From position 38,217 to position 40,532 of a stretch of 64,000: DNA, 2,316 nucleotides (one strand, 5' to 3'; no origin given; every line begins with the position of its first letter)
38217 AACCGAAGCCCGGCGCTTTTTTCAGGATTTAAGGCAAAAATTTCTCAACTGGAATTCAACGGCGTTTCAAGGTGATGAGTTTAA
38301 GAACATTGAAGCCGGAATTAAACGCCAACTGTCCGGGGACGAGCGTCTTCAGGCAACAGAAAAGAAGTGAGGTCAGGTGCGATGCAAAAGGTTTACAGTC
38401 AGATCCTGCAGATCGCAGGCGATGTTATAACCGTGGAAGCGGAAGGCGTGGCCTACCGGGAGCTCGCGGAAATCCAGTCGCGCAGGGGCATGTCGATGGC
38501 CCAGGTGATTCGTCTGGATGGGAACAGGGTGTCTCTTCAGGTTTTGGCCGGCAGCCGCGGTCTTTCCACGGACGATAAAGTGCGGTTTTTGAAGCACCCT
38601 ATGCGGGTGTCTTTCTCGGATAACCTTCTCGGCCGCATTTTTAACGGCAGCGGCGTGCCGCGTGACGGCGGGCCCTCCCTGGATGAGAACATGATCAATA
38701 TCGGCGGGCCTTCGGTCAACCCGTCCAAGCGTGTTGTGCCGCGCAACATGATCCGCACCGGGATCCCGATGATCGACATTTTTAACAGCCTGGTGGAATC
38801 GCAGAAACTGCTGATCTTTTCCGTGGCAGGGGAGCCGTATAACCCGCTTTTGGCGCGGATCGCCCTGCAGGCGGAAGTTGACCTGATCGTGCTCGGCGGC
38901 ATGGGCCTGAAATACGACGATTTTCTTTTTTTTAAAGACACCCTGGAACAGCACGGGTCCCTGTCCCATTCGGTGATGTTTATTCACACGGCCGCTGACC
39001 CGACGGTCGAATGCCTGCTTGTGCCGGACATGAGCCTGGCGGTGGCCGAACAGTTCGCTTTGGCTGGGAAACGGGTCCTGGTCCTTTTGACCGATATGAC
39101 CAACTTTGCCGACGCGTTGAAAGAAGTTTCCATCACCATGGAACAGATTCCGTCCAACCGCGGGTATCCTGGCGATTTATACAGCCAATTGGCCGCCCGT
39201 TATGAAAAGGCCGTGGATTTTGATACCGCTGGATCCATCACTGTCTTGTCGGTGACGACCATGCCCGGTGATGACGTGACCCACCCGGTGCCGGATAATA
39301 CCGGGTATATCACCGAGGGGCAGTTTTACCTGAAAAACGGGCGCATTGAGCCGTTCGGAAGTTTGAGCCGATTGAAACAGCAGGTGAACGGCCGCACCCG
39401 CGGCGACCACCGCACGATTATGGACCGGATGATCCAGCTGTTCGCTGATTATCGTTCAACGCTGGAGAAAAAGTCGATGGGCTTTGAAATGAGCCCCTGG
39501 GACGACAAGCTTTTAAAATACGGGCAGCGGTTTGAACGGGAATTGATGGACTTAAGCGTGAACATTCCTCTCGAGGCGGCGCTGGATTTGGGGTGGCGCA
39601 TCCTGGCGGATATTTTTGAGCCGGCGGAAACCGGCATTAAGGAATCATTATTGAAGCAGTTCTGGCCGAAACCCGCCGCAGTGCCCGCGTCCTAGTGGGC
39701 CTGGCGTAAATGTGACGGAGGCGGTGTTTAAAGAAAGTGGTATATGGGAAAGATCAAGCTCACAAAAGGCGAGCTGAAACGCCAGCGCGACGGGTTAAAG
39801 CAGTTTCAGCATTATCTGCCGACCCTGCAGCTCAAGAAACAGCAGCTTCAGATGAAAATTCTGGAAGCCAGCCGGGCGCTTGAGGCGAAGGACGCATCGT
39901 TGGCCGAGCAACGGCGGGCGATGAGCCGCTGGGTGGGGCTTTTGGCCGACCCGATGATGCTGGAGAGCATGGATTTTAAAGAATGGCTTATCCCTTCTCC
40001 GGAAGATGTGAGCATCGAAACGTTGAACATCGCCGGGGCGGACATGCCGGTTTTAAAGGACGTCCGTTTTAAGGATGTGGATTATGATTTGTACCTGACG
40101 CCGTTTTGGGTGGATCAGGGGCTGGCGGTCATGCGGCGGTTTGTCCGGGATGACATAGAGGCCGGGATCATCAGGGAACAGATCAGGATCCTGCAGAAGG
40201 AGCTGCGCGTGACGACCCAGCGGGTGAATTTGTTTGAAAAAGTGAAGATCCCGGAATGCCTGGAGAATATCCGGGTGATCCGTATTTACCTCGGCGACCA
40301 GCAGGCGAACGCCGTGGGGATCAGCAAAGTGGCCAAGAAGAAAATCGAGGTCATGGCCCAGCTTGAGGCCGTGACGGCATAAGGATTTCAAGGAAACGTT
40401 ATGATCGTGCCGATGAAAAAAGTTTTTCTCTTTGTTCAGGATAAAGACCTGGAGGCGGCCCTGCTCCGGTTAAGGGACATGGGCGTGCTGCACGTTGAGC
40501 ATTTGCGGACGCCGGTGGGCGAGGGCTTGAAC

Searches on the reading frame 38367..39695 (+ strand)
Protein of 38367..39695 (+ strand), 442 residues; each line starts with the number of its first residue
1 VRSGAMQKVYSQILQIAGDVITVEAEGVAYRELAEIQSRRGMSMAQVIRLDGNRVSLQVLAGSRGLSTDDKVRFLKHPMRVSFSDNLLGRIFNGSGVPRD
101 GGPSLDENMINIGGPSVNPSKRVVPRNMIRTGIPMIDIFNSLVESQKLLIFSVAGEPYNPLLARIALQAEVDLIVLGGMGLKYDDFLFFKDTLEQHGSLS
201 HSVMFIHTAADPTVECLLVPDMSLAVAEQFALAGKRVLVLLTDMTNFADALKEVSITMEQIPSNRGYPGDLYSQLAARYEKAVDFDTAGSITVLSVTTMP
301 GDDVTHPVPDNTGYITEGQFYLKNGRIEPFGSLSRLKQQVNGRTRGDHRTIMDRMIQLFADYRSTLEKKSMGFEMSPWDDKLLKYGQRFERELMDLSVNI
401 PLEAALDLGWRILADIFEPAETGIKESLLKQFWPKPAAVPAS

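Call 86: search_protein_families(library=pfam, proteins=[window:38367-39695:+], max_evalue=0.0001)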
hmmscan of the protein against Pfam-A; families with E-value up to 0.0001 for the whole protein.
window:38367-39695:+ (442 aa): 3 families
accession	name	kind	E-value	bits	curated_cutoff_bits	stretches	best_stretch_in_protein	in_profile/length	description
PF00006.31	ATP-synt_ab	-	2.7e-50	171.4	29.5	1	132-324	1-195/213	ATP synthase alpha/beta family, nucleotide-binding domain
PF22919.1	ATP-synt_VA_C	-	6e-10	39.5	24.7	1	340-432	4-100/101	C-terminal domain of V and A type ATP synthase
PF02874.29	ATP-synt_ab_N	-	3.8e-08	34.2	20.9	1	13-75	1-68/69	ATP synthase alpha/beta family, beta-barrel domain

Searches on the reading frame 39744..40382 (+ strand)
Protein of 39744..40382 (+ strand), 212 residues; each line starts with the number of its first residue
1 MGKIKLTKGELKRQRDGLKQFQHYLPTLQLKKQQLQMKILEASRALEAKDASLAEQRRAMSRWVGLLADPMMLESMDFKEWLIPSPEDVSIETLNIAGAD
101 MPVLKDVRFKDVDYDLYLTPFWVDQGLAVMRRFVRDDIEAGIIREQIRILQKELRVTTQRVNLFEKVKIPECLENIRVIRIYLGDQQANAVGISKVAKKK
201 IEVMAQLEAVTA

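Call 86: search_protein_families(library=pfam, proteins=[window:39744-40382:+], max_evalue=0.0001)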
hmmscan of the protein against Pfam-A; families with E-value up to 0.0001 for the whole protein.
window:39744-40382:+ (212 aa): 1 family
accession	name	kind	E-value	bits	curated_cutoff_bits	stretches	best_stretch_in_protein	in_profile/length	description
PF01813.22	ATP-synt_D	-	2.3e-35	122.7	25.7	1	10-199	1-196/196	ATP synthase subunit D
